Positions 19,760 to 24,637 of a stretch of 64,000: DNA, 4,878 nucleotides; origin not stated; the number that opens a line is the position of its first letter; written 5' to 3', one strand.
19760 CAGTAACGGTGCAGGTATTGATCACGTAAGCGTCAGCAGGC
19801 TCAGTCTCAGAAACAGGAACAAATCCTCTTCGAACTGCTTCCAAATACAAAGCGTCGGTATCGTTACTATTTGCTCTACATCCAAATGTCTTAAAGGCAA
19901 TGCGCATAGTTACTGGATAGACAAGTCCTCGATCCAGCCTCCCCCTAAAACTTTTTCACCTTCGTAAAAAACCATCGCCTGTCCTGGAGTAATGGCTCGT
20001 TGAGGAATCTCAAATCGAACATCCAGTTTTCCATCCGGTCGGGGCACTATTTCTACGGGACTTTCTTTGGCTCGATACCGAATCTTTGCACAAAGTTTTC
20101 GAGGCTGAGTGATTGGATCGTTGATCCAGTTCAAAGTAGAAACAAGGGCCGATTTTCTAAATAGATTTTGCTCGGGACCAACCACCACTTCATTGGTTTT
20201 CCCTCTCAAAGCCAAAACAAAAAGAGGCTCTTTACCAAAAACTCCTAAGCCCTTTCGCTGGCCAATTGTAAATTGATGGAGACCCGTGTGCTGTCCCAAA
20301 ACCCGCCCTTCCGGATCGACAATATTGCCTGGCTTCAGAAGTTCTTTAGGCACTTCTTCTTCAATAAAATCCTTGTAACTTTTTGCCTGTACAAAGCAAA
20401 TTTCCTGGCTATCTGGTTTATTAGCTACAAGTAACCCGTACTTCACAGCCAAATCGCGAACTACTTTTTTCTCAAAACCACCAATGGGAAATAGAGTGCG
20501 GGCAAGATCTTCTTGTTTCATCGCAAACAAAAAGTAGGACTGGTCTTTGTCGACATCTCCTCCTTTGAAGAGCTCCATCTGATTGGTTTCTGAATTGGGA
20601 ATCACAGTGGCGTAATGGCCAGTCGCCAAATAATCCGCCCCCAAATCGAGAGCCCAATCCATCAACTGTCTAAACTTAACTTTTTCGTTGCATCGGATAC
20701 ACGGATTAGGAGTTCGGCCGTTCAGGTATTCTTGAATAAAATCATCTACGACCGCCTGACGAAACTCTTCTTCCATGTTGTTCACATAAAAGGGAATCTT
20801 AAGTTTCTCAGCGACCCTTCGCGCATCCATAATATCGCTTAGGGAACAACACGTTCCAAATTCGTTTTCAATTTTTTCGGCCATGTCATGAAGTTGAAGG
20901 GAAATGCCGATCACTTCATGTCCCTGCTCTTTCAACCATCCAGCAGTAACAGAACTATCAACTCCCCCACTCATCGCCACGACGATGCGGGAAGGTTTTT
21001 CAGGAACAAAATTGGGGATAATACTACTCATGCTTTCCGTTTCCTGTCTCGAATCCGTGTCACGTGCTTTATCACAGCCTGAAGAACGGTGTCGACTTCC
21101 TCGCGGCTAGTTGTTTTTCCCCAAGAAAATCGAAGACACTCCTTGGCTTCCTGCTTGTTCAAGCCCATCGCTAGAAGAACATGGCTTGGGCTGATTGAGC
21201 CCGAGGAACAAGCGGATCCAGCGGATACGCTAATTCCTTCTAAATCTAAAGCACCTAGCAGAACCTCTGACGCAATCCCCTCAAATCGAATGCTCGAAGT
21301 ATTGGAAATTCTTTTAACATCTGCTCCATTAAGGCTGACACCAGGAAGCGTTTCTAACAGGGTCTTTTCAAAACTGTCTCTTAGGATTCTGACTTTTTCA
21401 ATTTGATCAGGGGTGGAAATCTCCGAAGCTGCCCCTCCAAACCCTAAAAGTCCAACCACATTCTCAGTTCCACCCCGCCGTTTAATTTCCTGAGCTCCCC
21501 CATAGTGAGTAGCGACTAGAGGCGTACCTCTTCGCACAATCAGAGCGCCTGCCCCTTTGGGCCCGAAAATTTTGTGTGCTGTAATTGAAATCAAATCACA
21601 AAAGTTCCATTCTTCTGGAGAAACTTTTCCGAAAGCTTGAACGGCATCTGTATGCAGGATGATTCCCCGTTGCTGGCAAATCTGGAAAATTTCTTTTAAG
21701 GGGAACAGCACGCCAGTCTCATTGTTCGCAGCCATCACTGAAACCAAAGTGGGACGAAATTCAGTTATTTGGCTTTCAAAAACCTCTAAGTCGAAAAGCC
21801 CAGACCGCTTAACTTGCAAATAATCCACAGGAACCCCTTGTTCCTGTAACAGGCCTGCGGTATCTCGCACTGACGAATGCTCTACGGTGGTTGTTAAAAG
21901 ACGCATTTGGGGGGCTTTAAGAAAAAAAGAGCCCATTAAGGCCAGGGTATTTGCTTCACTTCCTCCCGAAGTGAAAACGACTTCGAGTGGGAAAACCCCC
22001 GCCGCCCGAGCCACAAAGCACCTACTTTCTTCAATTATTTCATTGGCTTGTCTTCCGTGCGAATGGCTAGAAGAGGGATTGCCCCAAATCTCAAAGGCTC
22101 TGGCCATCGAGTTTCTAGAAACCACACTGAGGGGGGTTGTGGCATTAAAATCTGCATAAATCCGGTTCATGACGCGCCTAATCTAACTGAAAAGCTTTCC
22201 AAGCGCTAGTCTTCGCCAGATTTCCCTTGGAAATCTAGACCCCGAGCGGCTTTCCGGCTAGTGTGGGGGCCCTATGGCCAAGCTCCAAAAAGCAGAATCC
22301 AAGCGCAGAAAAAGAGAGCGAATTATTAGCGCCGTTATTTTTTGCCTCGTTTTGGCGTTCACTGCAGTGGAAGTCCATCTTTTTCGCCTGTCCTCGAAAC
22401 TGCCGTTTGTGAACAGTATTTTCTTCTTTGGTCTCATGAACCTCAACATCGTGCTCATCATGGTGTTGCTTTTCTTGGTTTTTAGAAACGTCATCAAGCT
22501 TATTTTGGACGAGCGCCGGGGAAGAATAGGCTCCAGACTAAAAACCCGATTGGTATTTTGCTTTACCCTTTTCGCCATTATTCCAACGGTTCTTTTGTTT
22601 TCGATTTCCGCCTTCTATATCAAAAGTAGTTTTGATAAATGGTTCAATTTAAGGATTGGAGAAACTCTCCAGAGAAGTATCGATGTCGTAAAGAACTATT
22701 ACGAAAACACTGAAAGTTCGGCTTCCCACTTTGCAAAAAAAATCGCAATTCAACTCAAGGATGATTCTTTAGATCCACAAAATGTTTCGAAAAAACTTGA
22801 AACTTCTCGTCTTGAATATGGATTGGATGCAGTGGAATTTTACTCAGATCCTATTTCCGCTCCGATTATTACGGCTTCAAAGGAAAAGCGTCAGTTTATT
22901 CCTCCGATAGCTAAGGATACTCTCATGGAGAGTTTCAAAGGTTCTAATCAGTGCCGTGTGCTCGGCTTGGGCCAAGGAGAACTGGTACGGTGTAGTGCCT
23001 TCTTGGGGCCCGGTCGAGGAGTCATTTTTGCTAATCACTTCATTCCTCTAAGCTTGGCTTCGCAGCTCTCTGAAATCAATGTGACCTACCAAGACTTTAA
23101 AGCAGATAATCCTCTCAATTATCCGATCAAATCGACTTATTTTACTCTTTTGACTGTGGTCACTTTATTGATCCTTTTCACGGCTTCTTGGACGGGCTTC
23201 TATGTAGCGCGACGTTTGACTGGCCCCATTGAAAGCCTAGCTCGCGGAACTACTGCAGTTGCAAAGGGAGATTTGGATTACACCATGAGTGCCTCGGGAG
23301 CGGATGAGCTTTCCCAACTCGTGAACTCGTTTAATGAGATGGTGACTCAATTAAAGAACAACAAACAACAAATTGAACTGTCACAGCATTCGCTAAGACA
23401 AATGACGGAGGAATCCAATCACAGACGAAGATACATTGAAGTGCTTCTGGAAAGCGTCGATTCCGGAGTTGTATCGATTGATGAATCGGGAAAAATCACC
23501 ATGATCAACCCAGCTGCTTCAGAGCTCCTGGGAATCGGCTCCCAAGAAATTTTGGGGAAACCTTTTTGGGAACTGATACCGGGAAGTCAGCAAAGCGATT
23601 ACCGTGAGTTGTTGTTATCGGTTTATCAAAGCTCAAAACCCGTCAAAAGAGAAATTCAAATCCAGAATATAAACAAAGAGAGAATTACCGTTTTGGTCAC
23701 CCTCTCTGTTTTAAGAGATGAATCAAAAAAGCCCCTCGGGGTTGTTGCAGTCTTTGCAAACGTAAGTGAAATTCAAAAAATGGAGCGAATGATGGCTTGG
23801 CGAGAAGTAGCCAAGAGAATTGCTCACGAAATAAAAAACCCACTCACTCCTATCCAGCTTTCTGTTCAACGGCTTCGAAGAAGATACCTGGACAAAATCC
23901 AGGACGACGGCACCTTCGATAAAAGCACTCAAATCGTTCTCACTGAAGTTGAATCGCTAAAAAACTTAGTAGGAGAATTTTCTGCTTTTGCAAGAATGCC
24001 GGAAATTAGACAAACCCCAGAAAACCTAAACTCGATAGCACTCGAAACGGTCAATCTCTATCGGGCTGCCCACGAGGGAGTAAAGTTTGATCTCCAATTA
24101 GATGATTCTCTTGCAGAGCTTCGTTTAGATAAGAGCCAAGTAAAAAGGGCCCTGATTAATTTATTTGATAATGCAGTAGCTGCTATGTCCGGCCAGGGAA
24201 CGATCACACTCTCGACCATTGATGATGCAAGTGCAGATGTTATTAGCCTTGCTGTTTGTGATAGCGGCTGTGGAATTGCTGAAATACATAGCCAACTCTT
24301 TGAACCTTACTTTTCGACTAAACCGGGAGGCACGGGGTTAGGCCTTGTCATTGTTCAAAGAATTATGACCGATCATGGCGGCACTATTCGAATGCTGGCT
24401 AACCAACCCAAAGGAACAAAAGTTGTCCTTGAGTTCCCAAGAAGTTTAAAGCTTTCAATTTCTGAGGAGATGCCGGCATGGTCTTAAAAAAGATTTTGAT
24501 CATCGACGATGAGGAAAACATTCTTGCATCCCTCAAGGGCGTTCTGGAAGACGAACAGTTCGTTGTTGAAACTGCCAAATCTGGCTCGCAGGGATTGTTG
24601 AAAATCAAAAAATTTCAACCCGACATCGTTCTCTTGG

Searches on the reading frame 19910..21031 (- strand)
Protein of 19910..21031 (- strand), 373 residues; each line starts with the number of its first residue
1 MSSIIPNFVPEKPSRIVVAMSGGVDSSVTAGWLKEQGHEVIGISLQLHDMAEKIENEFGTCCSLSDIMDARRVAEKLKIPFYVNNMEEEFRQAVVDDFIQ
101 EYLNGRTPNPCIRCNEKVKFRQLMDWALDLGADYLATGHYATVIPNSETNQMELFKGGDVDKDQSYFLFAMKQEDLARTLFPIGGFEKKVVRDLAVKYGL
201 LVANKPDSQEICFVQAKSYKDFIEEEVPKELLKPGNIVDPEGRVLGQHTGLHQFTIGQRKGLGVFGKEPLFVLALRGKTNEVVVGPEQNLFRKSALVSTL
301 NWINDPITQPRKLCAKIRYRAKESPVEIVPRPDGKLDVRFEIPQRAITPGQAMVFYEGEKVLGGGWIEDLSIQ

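Call 60: search_protein_families(library=pfam, proteins=[window:19910-21031:-], max_evalue=0.00001)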
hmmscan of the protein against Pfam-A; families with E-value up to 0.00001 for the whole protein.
window:19910-21031:- (373 aa): 3 families
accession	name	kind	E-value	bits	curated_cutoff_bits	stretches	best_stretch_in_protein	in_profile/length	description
PF03054.22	tRNA_Me_trans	-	2.3e-76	256.4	20.6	1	15-215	2-201/202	tRNA methyl transferase HUP domain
PF20258.4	tRNA_Me_trans_C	-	3.7e-20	72.5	20.6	1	294-367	3-77/77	Aminomethyltransferase beta-barrel domain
PF20259.3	tRNA_Me_trans_M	-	1.8e-18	66.3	27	1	220-285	1-65/66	tRNA methyl transferase PRC-barrel domain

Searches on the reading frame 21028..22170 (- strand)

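Call 60: search_protein_families(library=pfam, proteins=[window:21028-22170:-], max_evalue=0.00001)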
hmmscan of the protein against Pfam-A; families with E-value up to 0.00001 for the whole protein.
window:21028-22170:- (380 aa): 2 families
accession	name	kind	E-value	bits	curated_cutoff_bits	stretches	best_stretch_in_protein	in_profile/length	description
PF00266.25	Aminotran_5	-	4.2e-53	181.1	21.5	1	4-361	1-370/371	Aminotransferase class-V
PF01212.27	Beta_elim_lyase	-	5.6e-07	29.6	27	1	64-176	50-169/288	Beta-eliminating lyase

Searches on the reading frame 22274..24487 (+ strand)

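Call 27: search_protein_families(library=pfam, proteins=[window:22274-24487:+], max_evalue=0.001)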
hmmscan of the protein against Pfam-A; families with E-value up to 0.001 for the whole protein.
window:22274-24487:+ (737 aa): 11 families
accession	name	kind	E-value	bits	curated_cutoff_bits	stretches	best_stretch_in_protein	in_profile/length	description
PF02518.31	HATPase_c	-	1.4e-20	74.2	26.4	1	619-723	2-109/111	Histidine kinase-, DNA gyrase B-, and HSP90-like ATPase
PF00989.32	PAS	-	2.6e-15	56.9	22.6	1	388-494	3-110/113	PAS fold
PF13426.13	PAS_9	-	1.2e-14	54.9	27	1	397-499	2-103/103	PAS domain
PF00672.30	HAMP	-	6.4e-14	52.5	25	1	311-361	2-52/53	HAMP domain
PF08448.16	PAS_4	-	1.4e-13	51.5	23.1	1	392-499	1-107/110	PAS fold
PF00512.31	HisKA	-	7.2e-11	42.4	26.9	1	509-575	2-63/66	His Kinase A (phospho-acceptor) domain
PF19312.4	NtrY_N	-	1e-08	35.3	23.2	1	39-162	26-149/291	NtrY N-terminal region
PF24820.1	Diguanyl_cycl_sensor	-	8.2e-08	32.6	28.1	1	392-488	2-102/109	Diguanylate cyclase-like sensor domain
PF13188.13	PAS_8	-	2.4e-07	30.8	21.8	1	388-442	3-54/65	PAS domain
PF13596.12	PAS_10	-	2.9e-05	25.1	22.1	1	389-497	2-105/106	PAS domain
PF08447.18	PAS_3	-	7.4e-05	23.4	25.6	1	410-493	3-88/89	PAS fold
